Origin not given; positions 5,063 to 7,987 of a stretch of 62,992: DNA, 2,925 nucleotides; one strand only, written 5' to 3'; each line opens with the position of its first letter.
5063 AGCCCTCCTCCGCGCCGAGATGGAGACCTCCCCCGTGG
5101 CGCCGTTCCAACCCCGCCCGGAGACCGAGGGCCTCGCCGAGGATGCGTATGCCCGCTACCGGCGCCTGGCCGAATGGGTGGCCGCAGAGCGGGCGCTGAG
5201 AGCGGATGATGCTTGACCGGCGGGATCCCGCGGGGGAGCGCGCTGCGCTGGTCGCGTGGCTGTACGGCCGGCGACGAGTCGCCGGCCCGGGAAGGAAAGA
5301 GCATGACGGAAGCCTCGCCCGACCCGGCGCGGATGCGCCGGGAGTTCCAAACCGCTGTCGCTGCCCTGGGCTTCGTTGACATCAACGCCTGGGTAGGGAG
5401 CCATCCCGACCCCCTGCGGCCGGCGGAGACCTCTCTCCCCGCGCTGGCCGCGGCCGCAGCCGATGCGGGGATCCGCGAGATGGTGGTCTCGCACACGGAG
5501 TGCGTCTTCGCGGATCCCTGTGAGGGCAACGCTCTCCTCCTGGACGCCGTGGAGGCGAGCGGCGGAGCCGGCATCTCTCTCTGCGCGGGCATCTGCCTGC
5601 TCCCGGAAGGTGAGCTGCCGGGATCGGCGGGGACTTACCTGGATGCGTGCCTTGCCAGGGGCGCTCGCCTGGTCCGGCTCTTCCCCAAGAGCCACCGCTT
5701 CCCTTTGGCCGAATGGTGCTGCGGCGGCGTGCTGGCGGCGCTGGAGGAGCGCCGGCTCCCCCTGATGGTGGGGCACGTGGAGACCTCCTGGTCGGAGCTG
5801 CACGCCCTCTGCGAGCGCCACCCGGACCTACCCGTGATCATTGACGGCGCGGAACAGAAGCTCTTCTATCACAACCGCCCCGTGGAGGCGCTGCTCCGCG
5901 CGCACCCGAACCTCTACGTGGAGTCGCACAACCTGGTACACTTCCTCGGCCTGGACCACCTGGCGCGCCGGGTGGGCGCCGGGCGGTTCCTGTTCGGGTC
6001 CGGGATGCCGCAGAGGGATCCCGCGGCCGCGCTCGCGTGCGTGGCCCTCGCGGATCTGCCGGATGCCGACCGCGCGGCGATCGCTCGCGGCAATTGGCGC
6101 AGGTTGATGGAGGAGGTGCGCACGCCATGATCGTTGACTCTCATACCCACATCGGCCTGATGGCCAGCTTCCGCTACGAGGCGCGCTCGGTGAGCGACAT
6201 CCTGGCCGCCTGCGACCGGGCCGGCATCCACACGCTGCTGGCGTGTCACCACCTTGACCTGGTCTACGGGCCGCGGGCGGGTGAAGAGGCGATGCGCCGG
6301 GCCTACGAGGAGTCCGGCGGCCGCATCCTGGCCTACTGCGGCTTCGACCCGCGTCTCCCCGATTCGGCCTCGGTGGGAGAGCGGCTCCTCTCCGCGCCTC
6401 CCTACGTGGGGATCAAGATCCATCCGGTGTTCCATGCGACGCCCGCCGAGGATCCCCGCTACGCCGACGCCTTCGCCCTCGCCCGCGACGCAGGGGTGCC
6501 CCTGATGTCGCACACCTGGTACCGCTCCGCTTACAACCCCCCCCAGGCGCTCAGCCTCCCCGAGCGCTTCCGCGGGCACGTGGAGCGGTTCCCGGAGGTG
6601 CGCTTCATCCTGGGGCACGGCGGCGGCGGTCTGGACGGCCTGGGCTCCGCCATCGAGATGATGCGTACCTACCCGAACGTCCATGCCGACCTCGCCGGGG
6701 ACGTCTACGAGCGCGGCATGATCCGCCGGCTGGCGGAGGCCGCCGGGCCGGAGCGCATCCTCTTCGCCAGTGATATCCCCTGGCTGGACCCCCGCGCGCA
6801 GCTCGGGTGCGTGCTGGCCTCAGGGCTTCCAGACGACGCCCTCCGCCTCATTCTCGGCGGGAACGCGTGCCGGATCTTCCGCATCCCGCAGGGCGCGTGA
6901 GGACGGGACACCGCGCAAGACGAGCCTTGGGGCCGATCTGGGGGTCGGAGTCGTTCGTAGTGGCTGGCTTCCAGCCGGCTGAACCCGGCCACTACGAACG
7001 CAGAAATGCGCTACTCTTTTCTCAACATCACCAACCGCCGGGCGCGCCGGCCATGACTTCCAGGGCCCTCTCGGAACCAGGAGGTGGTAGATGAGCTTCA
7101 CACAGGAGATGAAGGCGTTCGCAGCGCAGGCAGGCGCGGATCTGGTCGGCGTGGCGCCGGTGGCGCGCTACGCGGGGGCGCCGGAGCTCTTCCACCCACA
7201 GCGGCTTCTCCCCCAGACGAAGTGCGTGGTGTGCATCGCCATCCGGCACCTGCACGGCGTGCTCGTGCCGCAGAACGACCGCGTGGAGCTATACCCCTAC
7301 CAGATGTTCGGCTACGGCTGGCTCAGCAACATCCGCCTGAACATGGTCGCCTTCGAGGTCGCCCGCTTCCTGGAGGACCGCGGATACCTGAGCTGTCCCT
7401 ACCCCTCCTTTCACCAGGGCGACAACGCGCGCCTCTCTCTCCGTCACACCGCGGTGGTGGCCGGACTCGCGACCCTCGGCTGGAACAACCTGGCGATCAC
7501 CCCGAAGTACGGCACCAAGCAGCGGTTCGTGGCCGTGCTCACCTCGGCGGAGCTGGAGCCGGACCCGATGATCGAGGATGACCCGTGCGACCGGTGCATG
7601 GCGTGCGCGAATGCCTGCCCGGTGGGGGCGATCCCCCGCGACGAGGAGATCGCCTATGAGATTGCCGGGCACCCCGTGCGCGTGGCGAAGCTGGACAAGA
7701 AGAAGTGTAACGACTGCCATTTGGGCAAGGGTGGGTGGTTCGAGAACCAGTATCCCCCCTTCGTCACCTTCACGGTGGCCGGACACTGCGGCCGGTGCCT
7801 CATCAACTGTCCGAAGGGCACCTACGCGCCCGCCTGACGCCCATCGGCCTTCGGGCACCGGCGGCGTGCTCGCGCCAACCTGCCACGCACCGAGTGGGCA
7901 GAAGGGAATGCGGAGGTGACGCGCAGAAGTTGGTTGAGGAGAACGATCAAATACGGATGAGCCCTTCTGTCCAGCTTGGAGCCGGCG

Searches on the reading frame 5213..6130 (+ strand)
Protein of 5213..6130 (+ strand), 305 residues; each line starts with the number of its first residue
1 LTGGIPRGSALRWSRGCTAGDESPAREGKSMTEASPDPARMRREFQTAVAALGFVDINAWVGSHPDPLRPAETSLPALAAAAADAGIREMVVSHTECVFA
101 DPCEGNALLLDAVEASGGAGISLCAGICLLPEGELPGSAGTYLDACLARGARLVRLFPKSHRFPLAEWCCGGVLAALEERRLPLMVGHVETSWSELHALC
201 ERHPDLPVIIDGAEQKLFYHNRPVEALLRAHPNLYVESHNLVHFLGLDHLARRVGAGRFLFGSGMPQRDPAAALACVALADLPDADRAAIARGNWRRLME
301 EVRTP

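Call 7: search_protein_families(library=pfam, proteins=[window:5213-6130:+], max_evalue=0.001)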
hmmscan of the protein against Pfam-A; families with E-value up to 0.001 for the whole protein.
window:5213-6130:+ (305 aa): 1 family
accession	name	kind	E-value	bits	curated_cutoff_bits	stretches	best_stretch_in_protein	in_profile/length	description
PF04909.20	Amidohydro_2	-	2.8e-10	40.9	26.4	1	142-298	97-286/289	Amidohydrolase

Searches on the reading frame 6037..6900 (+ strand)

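Call 10: search_protein_families(library=pfam, proteins=[window:6037-6900:+], max_evalue=0.001)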
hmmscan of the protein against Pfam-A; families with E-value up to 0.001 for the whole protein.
window:6037-6900:+ (287 aa): 1 family
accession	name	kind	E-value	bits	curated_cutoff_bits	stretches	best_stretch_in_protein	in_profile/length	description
PF04909.20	Amidohydro_2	-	4.7e-29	102.5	26.4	1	108-283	92-289/289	Amidohydrolase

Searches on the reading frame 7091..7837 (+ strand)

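Call 7: search_protein_families(library=pfam, proteins=[window:7091-7837:+], max_evalue=0.001)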
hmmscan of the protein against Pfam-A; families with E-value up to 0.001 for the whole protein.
window:7091-7837:+ (248 aa): 4 families
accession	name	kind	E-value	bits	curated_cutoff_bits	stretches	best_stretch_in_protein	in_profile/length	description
PF12838.12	Fer4_7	-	1e-05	26.3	27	1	166-243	2-51/52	4Fe-4S dicluster domain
PF12837.12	Fer4_6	-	0.00013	22.2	25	1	161-181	4-24/24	4Fe-4S binding domain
PF00037.32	Fer4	-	0.00021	21.4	21.1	1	161-181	3-23/24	4Fe-4S binding domain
PF13187.11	Fer4_9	-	0.00078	19.9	27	0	164-181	35-52/52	4Fe-4S dicluster domain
